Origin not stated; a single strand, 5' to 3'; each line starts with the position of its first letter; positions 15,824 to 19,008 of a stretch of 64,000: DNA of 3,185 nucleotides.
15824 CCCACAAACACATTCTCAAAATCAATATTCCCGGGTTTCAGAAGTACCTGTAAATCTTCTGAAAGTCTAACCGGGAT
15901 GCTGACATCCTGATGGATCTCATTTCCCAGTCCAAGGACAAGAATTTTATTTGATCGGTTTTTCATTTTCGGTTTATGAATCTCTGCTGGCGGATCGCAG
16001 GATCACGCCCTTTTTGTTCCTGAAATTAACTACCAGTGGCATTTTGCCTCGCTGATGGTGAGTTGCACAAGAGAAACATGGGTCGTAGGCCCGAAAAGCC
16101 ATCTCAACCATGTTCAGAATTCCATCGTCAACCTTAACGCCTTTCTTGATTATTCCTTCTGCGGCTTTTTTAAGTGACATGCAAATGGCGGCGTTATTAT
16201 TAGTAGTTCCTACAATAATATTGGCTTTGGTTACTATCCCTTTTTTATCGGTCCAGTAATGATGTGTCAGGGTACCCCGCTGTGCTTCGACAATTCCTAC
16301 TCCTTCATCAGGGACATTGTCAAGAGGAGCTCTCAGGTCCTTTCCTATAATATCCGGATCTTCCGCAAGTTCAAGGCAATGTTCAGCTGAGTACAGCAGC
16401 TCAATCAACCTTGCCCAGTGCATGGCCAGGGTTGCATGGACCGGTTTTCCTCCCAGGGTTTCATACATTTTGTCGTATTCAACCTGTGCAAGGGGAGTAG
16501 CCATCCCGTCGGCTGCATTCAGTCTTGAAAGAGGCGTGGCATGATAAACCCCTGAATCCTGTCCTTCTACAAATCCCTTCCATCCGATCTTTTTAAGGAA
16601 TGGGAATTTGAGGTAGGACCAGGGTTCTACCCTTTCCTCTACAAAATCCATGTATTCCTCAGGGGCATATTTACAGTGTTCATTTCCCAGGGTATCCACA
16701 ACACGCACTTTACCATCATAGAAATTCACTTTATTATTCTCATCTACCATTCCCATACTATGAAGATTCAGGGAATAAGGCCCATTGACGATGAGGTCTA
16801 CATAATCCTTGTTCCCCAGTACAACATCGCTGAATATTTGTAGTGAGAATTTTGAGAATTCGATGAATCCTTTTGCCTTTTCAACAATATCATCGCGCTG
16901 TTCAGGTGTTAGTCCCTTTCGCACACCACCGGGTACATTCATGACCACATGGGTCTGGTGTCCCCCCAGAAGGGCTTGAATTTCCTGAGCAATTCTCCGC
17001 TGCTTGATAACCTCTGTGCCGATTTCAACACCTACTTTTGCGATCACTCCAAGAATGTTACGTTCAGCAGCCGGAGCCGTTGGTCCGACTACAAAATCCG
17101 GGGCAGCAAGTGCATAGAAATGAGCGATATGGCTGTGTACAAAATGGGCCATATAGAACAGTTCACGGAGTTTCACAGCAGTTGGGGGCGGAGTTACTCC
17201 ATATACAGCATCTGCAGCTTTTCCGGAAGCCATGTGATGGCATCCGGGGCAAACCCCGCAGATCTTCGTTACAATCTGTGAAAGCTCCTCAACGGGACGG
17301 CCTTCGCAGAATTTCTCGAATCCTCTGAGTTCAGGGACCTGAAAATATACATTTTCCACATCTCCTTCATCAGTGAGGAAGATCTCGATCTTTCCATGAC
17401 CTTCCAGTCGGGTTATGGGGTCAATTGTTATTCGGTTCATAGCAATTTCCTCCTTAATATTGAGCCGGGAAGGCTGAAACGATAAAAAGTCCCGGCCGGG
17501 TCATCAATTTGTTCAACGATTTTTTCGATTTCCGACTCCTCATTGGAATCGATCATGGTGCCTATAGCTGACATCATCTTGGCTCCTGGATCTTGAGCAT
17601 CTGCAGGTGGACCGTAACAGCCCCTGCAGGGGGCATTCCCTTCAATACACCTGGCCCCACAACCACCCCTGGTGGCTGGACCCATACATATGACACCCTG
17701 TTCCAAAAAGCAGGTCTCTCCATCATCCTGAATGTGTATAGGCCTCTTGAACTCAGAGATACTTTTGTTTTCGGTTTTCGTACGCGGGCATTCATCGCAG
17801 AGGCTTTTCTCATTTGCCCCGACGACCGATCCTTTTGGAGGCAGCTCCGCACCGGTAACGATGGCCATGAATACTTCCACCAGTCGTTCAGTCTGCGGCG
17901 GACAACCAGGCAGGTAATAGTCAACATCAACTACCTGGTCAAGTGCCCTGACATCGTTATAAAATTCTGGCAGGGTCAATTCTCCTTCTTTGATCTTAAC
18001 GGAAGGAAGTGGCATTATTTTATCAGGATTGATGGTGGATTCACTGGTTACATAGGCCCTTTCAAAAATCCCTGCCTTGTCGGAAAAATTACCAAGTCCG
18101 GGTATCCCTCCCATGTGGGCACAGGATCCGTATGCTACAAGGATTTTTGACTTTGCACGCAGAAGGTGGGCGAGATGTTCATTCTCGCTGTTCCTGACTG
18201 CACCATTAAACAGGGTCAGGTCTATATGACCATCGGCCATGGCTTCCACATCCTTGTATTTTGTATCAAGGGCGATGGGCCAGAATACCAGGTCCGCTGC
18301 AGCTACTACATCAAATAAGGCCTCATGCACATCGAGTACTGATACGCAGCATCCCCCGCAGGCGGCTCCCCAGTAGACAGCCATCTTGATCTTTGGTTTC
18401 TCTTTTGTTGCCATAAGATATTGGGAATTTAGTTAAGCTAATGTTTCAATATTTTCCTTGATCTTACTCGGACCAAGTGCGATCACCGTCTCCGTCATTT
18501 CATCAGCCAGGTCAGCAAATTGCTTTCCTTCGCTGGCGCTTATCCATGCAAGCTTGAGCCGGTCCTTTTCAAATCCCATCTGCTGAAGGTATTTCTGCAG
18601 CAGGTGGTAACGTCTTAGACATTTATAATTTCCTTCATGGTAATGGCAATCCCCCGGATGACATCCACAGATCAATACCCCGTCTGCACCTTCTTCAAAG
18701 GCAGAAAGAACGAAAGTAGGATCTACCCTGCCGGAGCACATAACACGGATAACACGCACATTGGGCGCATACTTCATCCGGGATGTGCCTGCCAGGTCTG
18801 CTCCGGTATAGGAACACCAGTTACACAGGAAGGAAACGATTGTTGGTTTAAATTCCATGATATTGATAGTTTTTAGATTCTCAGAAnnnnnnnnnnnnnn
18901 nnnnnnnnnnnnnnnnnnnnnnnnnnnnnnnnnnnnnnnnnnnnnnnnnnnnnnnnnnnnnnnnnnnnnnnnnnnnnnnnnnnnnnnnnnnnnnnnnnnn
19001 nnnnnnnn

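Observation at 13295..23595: Mvh-type [NiFe] hydrogenase operon joined to two HdrA-like flavoproteins and a QmoC-like membrane subunit, with no HdrBC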

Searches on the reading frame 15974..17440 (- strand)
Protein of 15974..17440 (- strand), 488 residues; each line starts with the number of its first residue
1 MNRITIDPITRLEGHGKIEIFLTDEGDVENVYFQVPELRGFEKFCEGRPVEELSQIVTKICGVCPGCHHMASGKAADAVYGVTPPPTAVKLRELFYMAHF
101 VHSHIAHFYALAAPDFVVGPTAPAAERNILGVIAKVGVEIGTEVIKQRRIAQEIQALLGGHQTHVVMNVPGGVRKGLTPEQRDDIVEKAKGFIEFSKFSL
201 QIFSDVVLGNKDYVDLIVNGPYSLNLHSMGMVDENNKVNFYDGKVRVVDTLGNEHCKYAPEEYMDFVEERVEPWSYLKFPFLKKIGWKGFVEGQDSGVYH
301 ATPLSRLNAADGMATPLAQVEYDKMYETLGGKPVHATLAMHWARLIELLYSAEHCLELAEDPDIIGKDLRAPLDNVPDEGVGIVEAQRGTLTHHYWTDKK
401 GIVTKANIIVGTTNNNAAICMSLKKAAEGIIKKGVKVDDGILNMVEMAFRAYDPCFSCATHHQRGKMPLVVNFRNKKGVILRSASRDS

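Call 3: search_protein_families(library=pfam, proteins=[window:15974-17440:-], max_evalue=0.01)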
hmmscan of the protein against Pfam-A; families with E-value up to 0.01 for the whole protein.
window:15974-17440:- (488 aa): 1 family
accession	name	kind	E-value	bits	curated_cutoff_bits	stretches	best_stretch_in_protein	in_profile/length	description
PF00374.24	NiFeSe_Hases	-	3.3e-34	119.2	25.8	2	39-117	1-79/508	Nickel-dependent hydrogenase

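Call 4: search_protein_families(library=ncbifam, proteins=[window:15974-17440:-], max_evalue=0.01)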
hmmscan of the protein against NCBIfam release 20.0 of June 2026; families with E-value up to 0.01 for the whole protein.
window:15974-17440:- (488 aa): 10 families
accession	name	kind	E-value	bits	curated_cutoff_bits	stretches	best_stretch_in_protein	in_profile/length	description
NF041785.2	VhuA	equivalog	6.1e-112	374.2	800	1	1-432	1-418/418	F420-non-reducing hydrogenase Vhu subunit A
NF033181.1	NiFeSe_hydrog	equivalog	3.7e-50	171.2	600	2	1-121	1-120/507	nickel-dependent hydrogenase large subunit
NF045518.1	H2_NiFeSe_large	exception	3.6e-47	161.3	780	1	3-461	3-480/485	NiFeSe hydrogenase large subunit HysA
NF040828.1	sulfhyd_ShyA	equivalog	1.4e-42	146.1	700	2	4-210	3-202/415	NAD(P)-dependent hydrogenase/sulfhydrogenase 2 subunit alpha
TIGR03295.1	frhA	equivalog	1.8e-42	145.8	392.5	1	2-461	3-395/412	coenzyme F420 hydrogenase subunit alpha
NF040832.1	sulfhyd_HydA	equivalog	2.7e-35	122.3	880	1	4-462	5-423/426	NADPH-dependent hydrogenase/sulfhydrogenase 1 subunit alpha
NF007778.0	PRK10467.1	equivalog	2.5e-28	98.7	969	2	2-122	3-122/567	hydrogenase 2 large subunit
NF007550.0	PRK10170.1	equivalog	1.2e-21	76.8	1101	1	3-117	18-132/597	Ni/Fe-hydrogenase large subunit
NF041786.2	VhuU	equivalog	6.2e-10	38.7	70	1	437-461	3-27/45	F420-non-reducing hydrogenase selenoprotein subunit VhuU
NF004739.1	PRK06075.1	equivalog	2.4e-05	23.3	360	1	15-190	13-170/384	NADH-quinone oxidoreductase subunit D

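Call 26: search_solved_structures(query=window:15974-17440:-, max_evalue=0.00001, show_alignments=1)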
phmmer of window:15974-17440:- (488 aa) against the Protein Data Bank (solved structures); distinct sequences matched with E-value up to 0.00001: 68 (the best 60 are shown).
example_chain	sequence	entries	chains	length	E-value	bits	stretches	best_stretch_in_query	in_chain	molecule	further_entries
5odc_F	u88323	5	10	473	2.4e-118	399.3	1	3-462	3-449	Methyl-viologen reducing hydrogenase subunit A | Methyl-viologen reducing hydrogenase, subunit A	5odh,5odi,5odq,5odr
9sw2_F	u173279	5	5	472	1.6e-111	376.7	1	2-469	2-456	F420-non-reducing hydrogenase subunit A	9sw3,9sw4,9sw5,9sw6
7t2r_D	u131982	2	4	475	2.8e-109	369.4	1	3-487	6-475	NiFe hydrogenase large subunit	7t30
9sfi_g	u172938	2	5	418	2.3e-100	340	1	1-432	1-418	Coenzyme F420-reducing hydrogenase, alpha subunit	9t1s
5xf9_D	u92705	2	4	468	5.7e-91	309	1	2-461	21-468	NAD-reducing hydrogenase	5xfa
5jsu_B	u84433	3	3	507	1e-40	143.2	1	3-463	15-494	Periplasmic [NiFeSe] hydrogenase, large subunit, selenocysteine-containing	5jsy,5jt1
5jsh_B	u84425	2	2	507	3.2e-39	138.3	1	3-463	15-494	Periplasmic [NiFeSe] hydrogenase, large subunit, selenocysteine-containing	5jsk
6z8m_B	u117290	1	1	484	4.4e-39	137.8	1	3-461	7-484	Periplasmic [NiFeSe] hydrogenase, large subunit, selenocysteine-containing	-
6ruc_B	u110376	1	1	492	4.7e-39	137.7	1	3-461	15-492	Periplasmic [NiFeSe] hydrogenase, large subunit, selenocysteine-containing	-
6z8o_B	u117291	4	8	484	1.2e-38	136.4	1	3-461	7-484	Periplasmic [NiFeSe] hydrogenase, large subunit, selenocysteine-containing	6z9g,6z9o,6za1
6rtp_B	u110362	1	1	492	1.2e-38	136.4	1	3-461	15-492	Periplasmic [NiFeSe] hydrogenase, large subunit, selenocysteine-containing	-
6ru9_B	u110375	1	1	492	1.3e-38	136.3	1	3-461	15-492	Periplasmic [NiFeSe] hydrogenase, large subunit, selenocysteine-containing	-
3ze6_B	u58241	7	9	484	1.6e-38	136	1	3-461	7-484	PERIPLASMIC [NIFESE] HYDROGENASE, LARGE SUBUNIT, SELENOCYS SELENOCYSTEINE-CONTAINING | PERIPLASMIC [NIFESE] HYDROGENASE, LARGE SUBUNIT, SELENOCYSTEINE-CONTAININ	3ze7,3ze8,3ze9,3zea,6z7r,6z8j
2wpn_B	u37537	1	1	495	1.8e-38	135.8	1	3-461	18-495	PERIPLASMIC [NIFESE] HYDROGENASE, LARGE SUBUNIT, SELENOCYSTEINE-CONTAINING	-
4kl8_L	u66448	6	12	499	4.6e-33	118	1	3-237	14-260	Nickel-dependent hydrogenase large subunit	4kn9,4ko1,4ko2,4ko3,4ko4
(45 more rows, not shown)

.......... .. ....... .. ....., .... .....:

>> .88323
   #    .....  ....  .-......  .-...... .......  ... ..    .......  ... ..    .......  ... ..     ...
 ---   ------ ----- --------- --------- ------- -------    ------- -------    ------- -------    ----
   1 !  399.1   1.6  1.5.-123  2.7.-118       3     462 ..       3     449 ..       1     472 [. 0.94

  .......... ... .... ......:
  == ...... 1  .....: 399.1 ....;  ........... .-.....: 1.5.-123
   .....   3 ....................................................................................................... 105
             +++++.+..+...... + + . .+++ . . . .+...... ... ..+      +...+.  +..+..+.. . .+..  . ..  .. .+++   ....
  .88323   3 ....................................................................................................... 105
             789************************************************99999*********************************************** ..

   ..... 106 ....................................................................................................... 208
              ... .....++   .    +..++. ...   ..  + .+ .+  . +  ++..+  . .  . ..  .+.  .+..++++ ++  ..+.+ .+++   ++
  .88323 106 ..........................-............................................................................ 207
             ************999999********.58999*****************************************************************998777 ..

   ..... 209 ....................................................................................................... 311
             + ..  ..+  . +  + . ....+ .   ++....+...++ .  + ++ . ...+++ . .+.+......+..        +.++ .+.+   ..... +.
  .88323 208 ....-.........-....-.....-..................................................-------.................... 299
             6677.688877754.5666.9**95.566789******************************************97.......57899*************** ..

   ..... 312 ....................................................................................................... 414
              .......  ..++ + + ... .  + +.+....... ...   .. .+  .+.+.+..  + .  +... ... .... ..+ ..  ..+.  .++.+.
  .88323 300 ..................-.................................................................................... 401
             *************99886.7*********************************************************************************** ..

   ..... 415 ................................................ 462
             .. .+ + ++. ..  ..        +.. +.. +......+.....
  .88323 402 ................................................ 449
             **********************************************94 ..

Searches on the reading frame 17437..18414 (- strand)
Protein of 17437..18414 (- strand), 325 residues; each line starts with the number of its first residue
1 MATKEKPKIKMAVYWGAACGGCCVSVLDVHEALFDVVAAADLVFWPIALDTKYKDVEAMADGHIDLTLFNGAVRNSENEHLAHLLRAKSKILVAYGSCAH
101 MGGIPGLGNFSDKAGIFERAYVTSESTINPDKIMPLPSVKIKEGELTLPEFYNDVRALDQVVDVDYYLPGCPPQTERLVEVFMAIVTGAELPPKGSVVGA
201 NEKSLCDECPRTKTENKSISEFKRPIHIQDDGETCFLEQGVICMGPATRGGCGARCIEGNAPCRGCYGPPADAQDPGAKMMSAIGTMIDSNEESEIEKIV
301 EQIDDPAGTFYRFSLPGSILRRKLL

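Call 3: search_protein_families(library=pfam, proteins=[window:17437-18414:-], max_evalue=0.01)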
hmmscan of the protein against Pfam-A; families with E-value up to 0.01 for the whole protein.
window:17437-18414:- (325 aa): 1 family
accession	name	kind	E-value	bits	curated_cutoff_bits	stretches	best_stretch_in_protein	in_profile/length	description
PF01058.29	Oxidored_q6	-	3.3e-25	88.7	27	1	19-184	1-127/128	NADH ubiquinone oxidoreductase, 20 Kd subunit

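Call 4: search_protein_families(library=ncbifam, proteins=[window:17437-18414:-], max_evalue=0.01)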
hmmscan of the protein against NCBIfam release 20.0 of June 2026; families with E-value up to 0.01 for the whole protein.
window:17437-18414:- (325 aa): 15 families
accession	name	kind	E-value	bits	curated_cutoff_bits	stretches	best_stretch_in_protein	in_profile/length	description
NF045875.1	F420_non_VhuG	exception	1.4e-66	224.7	450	1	8-323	4-284/286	F420-non-reducing hydrogenase subunit VhuG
NF040831.1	sulfhyd_ShyD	equivalog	2.3e-21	76.5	460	2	9-196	1-158/240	NAD(P)-dependent hydrogenase/sulfhydrogenase 2 subunit delta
NF040836.1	sulfhyd_HydD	equivalog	2.2e-18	66.4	500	2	6-135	3-125/261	NADPH-dependent hydrogenase/sulfhydrogenase 1 subunit delta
TIGR03294.1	FrhG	equivalog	7e-15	55.4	245.5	2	15-130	8-119/228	coenzyme F420 hydrogenase subunit gamma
TIGR01957.1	nuoB_fam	subfamily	3.5e-08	33.4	142.7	1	150-185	103-138/145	NADH-quinone oxidoreductase subunit B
NF005012.1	PRK06411.1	subfamily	5.7e-08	32.5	116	1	151-185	120-154/166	NADH-quinone oxidoreductase subunit NuoB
NF011395.0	PRK14820.1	equivalog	2.7e-07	30.5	263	1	152-186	120-154/180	NADH-quinone oxidoreductase subunit B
NF011392.0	PRK14817.1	equivalog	1.6e-06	27.9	271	1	150-184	121-155/182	NADH-quinone oxidoreductase subunit B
NF011394.0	PRK14819.1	equivalog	1.7e-06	27.8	312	1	151-185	118-152/264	NADH-quinone oxidoreductase subunit B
NF011393.0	PRK14818.1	equivalog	5.5e-06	26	255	1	152-185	118-151/173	NADH dehydrogenase subunit B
NF011391.0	PRK14816.1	equivalog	3.3e-05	23.5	283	1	129-183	119-171/196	NADH-quinone oxidoreductase subunit B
NF011388.0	PRK14813.1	equivalog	7.3e-05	22.7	294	1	151-185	115-149/189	NADH dehydrogenase subunit B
NF011390.0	PRK14815.1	equivalog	9.8e-05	21.7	281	1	152-185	120-153/183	NADH dehydrogenase subunit B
NF009808.0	PRK13292.1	equivalog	0.0002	19.3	1156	1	150-185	110-145/791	NADH-quinone oxidoreductase subunit B/C/D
NF011389.0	PRK14814.1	equivalog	0.0012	18.7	285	1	152-185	120-153/186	NADH dehydrogenase subunit B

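Call 64: search_solved_structures(query=window:17437-18414:-, max_evalue=1e-10)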
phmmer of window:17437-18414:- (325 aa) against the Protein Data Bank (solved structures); distinct sequences matched with E-value up to 1e-10: 9.
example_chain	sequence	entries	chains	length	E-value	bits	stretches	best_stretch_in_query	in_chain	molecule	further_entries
9sw2_E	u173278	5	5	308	1.4e-69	238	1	7-323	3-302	F420-non-reducing hydrogenase subunit G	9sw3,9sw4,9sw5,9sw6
5odc_E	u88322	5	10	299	7.8e-65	222.4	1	9-320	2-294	Methyl-viologen reducing hydrogenase subunit G | Methyl-viologen reducing hydrogenase, subunit G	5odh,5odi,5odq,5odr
9sfi_I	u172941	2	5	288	1.2e-59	205.4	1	8-324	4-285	F420-non-reducing hydrogenase small subunit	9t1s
7t2r_E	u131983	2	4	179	4.7e-26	95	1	8-189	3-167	NiFe hydrogenase small subunit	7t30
5xf9_C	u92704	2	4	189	6.3e-15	58.4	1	7-188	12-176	NAD-reducing hydrogenase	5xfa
9nez_A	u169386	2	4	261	4e-13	52.5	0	8-136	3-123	Sulfhydrogenase 1 subunit delta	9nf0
9e1j_A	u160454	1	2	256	5.1e-13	52.1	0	8-136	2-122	Sulfhydrogenase 1 subunit delta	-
9e15_A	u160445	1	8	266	6e-13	51.9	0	8-136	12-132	Sulfhydrogenase 1 subunit delta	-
9r51_C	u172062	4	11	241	1.3e-11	47.5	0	10-105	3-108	F420-reducing [NiFe]-hydrogenase from Methanothermococcus thermolithotrophicus subunit gam | F420-reducing [NiFe]-hydrogenase from Methanothermococcus thermolit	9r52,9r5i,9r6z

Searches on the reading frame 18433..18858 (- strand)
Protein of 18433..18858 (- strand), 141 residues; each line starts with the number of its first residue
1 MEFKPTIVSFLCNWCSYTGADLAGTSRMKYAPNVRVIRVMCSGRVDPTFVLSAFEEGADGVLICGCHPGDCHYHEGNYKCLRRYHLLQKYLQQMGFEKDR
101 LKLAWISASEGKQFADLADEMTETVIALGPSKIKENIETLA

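Call 3: search_protein_families(library=pfam, proteins=[window:18433-18858:-], max_evalue=0.01)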
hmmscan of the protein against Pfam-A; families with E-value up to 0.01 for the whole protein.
window:18433-18858:- (141 aa): 1 family
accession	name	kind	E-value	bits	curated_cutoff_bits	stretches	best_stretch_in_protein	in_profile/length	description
PF02662.21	FlpD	-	3.1e-55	185.9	22.3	1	7-129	1-123/123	Methyl-viologen-reducing hydrogenase, delta subunit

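Call 4: search_protein_families(library=ncbifam, proteins=[window:18433-18858:-], max_evalue=0.01)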
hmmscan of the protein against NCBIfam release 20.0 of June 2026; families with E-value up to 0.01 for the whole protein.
window:18433-18858:- (141 aa): 4 families
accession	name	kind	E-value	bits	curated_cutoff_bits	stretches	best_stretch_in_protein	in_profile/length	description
NF040770.1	hetero_SS_HdrA2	exception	4.5e-56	190.4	1100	1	4-132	647-775/777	CoB-CoM heterodisulfide reductase HdrA2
NF045873.1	F420_non_VhuD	exception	1e-39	135.7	215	1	5-134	2-131/132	F420-non-reducing hydrogenase iron-sulfur subunit VhuD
NF041891.1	hdrA_Methbact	equivalog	3.4e-13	48.7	1300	1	6-121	645-751/762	ferredoxin:CoB-CoM heterodisulfide reductase subunit HdrA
NF041778.1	hetero_SS_HdrA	equivalog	4.2e-05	21.6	1400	1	7-79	656-727/771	ferredoxin:CoB-CoM heterodisulfide reductase subunit HdrA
